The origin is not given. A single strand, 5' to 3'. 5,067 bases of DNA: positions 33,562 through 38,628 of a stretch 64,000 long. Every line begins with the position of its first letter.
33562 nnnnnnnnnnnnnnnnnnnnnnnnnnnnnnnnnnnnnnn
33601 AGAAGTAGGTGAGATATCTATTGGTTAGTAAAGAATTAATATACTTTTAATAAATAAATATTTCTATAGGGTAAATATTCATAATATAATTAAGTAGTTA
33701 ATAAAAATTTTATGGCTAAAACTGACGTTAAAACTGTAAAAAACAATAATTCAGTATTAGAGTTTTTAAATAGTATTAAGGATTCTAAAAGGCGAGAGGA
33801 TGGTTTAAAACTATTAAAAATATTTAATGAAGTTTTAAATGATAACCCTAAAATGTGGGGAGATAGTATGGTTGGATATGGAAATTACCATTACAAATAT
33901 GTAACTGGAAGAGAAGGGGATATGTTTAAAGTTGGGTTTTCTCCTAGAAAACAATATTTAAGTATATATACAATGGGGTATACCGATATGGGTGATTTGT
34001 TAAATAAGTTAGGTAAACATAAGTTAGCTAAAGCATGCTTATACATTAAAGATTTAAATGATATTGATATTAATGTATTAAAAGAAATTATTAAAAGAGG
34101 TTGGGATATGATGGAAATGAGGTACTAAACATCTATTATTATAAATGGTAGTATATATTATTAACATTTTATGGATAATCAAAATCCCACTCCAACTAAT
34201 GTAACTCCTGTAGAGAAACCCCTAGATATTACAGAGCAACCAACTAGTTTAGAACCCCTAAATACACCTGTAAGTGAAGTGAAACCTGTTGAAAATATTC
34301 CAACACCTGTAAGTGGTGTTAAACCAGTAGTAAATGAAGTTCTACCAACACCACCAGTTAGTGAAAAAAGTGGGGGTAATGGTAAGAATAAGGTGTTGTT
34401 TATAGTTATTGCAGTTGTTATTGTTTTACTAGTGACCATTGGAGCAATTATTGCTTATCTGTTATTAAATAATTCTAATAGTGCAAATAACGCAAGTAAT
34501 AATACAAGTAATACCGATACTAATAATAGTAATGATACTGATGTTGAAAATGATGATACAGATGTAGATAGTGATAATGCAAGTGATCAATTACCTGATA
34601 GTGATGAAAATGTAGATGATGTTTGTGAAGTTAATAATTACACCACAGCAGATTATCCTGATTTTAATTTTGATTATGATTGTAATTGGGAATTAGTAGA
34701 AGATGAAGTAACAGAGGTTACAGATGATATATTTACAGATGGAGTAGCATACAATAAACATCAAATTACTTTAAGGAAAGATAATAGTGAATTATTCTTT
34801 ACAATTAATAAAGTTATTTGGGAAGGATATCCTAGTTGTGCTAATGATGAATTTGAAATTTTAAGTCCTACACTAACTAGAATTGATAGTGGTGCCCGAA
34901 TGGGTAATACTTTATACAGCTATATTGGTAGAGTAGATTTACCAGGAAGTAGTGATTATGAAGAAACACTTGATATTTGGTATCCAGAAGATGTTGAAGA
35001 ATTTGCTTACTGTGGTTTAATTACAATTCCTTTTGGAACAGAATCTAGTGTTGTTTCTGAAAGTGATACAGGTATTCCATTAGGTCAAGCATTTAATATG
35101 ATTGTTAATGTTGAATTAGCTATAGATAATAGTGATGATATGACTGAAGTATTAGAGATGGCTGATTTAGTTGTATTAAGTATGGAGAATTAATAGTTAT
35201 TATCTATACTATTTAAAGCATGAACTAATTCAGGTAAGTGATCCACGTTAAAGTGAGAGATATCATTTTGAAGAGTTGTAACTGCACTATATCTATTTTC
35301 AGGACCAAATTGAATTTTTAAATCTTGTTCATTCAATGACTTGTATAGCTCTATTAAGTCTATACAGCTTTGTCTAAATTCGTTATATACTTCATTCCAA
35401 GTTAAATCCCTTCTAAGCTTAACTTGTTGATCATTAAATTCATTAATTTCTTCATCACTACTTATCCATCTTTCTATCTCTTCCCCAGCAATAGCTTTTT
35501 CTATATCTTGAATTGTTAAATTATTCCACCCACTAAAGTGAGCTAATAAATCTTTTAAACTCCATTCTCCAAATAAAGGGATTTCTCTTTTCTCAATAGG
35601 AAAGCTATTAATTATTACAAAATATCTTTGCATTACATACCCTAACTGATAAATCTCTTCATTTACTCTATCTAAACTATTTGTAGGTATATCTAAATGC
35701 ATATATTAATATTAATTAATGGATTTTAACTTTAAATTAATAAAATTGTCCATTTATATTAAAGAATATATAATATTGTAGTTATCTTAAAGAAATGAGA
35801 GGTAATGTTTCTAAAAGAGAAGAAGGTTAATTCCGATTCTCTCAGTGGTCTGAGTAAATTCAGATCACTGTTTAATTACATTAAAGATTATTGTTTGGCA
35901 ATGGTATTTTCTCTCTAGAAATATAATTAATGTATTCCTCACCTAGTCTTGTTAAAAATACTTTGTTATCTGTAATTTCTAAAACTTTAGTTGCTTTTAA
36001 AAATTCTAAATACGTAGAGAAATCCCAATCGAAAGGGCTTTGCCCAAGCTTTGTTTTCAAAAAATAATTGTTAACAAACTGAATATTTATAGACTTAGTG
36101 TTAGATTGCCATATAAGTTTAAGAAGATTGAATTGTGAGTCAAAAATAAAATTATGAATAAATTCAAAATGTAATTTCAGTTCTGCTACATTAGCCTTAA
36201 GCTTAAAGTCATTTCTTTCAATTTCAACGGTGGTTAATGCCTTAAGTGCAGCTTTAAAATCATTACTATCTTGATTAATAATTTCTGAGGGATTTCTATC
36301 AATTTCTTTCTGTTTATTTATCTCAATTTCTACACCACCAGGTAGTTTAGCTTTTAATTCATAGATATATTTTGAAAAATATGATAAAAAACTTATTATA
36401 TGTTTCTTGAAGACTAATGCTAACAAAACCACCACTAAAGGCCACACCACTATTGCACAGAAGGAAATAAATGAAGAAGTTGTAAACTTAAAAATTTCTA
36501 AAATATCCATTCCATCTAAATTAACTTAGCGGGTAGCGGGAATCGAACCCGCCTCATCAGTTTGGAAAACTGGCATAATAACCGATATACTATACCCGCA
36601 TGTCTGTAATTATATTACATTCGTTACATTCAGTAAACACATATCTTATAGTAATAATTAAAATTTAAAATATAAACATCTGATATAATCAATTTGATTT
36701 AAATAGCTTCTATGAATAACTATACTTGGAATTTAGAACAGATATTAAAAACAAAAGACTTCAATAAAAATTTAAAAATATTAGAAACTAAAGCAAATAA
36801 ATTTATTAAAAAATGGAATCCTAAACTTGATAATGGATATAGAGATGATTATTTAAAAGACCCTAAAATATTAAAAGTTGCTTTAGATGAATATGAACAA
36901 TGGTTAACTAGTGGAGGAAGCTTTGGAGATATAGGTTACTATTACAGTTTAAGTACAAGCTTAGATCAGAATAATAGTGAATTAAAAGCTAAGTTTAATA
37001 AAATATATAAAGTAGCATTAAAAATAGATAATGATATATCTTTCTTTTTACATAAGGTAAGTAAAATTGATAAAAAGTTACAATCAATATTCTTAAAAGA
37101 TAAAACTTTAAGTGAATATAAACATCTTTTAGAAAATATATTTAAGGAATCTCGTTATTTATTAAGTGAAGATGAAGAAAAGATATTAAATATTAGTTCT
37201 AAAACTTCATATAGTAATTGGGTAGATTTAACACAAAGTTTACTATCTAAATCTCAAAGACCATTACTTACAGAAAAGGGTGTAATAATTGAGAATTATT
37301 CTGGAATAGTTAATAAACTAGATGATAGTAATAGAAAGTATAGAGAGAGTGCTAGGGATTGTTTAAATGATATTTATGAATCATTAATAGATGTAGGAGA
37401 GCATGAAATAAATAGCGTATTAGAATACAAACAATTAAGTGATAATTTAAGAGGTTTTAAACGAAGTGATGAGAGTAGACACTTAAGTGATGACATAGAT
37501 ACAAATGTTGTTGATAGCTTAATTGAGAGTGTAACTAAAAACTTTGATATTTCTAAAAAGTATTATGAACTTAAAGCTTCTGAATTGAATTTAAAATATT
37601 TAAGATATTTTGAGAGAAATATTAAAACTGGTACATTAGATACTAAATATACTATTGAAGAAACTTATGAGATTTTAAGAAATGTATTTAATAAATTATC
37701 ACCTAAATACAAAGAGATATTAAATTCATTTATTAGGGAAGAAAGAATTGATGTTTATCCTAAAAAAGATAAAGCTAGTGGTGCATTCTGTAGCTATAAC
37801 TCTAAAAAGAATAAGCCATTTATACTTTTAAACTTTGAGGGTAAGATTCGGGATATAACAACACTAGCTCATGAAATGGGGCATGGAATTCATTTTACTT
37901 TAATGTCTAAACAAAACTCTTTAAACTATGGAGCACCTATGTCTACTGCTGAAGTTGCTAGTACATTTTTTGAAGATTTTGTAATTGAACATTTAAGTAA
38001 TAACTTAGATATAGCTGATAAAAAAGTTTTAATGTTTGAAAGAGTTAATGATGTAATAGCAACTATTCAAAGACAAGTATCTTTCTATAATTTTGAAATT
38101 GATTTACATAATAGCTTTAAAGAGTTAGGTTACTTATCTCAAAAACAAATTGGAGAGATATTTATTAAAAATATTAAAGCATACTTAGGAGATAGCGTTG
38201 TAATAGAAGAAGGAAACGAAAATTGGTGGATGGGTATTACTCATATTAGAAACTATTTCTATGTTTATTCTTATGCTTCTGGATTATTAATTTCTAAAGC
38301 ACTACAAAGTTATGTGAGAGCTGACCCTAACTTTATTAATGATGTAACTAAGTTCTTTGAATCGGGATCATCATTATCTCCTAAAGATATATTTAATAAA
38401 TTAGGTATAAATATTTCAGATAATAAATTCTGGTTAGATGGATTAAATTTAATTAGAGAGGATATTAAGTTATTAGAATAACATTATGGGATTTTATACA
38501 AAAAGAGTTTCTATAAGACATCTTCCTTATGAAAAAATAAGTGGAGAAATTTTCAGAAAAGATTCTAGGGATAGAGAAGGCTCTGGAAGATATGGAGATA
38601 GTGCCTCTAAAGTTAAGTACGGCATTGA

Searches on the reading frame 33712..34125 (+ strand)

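Call 26: search_protein_families(library=pfam, proteins=[window:33712-34125:+], max_evalue=0.01)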
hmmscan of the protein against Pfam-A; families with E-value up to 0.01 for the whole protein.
window:33712-34125:+ (138 aa): 1 family
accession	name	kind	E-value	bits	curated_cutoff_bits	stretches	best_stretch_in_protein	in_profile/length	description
PF08818.16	DUF1801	-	9.5e-14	52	27.2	1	27-128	1-82/85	Domain of unknown function (DU1801)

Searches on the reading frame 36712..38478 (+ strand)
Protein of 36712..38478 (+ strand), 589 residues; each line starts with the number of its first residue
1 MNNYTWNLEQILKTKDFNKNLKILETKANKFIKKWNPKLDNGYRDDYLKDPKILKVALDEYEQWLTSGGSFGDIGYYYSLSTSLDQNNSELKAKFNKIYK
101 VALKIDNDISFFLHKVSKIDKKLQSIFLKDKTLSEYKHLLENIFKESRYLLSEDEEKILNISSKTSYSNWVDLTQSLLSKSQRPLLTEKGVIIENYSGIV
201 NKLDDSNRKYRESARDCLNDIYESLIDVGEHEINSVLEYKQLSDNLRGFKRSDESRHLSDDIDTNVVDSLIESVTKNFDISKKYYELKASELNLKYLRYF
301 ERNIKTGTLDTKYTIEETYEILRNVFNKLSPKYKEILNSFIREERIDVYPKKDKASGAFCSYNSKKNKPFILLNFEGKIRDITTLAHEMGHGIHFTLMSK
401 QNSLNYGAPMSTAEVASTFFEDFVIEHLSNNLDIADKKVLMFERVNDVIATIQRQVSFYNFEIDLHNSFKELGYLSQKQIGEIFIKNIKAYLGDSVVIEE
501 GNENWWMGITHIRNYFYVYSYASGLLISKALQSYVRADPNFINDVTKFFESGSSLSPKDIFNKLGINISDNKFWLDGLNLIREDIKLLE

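Call 79: search_protein_families(library=pfam, proteins=[window:36712-38478:+], max_evalue=0.001)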
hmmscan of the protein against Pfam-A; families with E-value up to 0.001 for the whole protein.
window:36712-38478:+ (589 aa): 2 families
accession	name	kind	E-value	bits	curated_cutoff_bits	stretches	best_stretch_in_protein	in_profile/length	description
PF01432.26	Peptidase_M3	-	8e-38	131.4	27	1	206-579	6-456/457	Peptidase family M3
PF08439.15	Peptidase_M3_N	-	7.4e-11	42.5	25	1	120-175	6-62/70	Oligopeptidase F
